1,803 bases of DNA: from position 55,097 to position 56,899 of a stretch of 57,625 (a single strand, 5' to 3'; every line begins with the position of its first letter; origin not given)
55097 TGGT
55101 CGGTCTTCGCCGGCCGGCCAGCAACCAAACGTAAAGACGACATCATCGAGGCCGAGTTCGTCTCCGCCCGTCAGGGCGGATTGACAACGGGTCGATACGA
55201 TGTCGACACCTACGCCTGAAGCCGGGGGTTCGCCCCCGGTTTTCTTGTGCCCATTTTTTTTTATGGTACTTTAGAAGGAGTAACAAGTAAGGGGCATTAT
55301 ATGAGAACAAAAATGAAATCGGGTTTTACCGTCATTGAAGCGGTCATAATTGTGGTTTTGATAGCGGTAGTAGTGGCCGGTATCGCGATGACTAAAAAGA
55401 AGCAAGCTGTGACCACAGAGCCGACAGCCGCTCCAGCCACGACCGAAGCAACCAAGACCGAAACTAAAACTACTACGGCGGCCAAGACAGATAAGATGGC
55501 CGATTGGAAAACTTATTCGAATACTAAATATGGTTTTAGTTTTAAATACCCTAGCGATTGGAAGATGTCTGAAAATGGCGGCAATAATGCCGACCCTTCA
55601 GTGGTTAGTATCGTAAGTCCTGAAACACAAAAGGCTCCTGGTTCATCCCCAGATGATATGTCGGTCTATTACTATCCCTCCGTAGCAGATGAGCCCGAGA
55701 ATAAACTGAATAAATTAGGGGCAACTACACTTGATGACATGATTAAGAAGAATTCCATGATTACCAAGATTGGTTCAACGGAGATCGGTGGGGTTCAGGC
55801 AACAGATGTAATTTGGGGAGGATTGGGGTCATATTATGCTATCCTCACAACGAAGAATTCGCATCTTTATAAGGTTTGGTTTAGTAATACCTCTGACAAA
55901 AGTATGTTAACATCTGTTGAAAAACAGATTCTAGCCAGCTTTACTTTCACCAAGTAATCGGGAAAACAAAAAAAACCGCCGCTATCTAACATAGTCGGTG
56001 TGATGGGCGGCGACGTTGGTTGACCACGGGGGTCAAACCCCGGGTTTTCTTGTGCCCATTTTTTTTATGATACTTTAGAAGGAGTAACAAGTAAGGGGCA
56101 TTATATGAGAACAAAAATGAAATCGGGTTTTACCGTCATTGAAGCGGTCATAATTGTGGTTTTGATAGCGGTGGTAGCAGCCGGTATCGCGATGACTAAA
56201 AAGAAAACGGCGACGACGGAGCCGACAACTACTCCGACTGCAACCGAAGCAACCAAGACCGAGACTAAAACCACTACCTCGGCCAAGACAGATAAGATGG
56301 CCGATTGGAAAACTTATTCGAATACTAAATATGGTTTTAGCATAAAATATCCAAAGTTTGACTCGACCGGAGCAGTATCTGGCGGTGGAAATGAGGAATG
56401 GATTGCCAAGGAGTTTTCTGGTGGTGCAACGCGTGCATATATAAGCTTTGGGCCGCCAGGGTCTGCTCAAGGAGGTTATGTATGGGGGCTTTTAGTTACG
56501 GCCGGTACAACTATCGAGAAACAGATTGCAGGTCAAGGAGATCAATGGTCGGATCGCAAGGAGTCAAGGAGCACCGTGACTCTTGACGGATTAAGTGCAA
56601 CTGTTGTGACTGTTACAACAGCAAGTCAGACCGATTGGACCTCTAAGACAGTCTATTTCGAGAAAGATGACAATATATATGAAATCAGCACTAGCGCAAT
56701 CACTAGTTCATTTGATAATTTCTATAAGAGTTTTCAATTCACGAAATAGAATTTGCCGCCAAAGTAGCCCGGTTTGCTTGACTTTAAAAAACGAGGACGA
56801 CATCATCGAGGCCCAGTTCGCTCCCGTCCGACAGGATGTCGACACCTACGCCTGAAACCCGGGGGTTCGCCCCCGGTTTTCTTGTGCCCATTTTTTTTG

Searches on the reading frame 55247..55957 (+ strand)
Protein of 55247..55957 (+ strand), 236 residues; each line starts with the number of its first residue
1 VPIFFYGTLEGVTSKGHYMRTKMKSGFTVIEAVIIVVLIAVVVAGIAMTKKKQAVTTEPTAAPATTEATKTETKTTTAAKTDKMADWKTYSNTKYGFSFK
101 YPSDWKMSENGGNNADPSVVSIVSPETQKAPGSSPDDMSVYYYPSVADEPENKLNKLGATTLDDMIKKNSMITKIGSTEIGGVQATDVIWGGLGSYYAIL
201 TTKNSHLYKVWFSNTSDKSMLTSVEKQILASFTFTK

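Call 6: search_protein_families(library=pfam, proteins=[window:55247-55957:+], max_evalue=0.01)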
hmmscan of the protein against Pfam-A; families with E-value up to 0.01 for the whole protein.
window:55247-55957:+ (236 aa): 3 families
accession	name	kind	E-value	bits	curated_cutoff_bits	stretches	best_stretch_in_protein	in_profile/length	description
PF18933.6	PsbP_2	-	1.3e-10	42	27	1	35-222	1-173/184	PsbP-like protein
PF01789.22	PsbP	-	0.0035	17.8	23.5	1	86-113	2-30/155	PsbP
PF23714.1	Rv3627c_N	-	0.0068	16.8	27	0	24-67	8-53/58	Carboxypeptidase Rv3627c-like, N-terminal domain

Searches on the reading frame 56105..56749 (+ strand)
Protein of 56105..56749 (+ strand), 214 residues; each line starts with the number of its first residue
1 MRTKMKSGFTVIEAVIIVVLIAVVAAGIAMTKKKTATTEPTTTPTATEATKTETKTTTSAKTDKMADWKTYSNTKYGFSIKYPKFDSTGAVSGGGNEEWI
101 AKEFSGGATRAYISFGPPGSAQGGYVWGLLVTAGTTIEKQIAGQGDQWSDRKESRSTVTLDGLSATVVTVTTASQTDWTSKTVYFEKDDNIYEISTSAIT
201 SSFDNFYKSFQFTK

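Call 6: search_protein_families(library=pfam, proteins=[window:56105-56749:+], max_evalue=0.01)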
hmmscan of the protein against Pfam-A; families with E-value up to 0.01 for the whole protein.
window:56105-56749:+ (214 aa): 5 families
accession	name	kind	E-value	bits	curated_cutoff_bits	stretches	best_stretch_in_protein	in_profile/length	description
PF18933.6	PsbP_2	-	8.4e-08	32.9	27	1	17-84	1-60/184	PsbP-like protein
PF23923.1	DUF7262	-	0.0014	19.5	27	1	9-61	7-59/132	Family of unknown function (DUF7262)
PF21827.1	New_glue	-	0.0028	17.8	31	1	5-62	1-56/94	New glue protein family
PF07963.17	N_methyl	-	0.0041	17.1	21.2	1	4-28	2-26/27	Prokaryotic N-terminal methylation motif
PF14221.11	DUF4330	-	0.0066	17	27.6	0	9-48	14-53/167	Domain of unknown function (DUF4330)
